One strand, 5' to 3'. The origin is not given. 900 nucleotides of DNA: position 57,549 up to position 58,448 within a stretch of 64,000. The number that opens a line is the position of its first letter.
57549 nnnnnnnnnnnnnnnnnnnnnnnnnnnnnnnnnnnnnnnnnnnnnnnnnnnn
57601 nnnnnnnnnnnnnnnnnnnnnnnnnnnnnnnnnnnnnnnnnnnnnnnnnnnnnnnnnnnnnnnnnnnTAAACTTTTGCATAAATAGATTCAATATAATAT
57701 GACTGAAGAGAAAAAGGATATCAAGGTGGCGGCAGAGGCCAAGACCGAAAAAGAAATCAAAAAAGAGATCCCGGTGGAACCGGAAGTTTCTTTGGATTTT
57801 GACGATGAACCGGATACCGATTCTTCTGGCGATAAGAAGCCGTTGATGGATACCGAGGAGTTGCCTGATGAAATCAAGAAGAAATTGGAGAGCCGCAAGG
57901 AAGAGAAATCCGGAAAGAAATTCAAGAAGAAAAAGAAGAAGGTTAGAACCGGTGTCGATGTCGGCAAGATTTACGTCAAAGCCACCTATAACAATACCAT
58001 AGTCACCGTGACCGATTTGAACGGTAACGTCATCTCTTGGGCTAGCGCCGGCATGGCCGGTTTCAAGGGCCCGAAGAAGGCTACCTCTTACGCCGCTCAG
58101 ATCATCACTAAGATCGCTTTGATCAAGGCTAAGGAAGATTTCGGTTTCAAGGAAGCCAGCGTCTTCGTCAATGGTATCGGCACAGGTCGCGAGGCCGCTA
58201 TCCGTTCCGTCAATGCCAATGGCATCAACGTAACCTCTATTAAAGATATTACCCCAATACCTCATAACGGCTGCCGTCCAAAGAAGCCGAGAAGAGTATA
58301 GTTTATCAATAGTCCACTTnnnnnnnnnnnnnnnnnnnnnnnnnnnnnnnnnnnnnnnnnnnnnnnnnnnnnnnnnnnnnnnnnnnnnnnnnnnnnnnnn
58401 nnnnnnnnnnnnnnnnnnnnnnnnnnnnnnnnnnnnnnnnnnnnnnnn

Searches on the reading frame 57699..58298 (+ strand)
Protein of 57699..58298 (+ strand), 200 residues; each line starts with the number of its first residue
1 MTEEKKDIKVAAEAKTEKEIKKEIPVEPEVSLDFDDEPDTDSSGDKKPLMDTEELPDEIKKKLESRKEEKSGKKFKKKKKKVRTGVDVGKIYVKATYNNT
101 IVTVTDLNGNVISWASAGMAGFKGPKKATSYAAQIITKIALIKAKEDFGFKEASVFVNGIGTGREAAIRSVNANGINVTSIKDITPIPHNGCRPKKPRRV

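Call 3: search_protein_families(library=pfam, proteins=[window:57699-58298:+], max_evalue=1)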
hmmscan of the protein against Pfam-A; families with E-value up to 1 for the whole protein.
window:57699-58298:+ (200 aa): 5 families
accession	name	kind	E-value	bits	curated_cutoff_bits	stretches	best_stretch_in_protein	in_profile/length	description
PF00411.24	Ribosomal_S11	-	8.8e-36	123.1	25.1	1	89-199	1-110/110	Ribosomal protein S11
PF00208.27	ELFV_dehydrog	-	0.0023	18.1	23.4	1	121-184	2-64/241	Glutamate/Leucine/Phenylalanine/Valine dehydrogenase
PF08949.16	PRD1_P5_C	-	0.01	16.1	25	1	70-167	25-122/219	Bacteriophage PRD1, spike protein P5, C-terminal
PF24084.1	DUF7369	-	0.097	12.8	27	1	90-118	4-32/61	Domain of unknown function (DUF7369)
PF14619.11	SnAC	-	0.67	11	27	0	41-78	12-50/72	Snf2-ATP coupling, chromatin remodelling complex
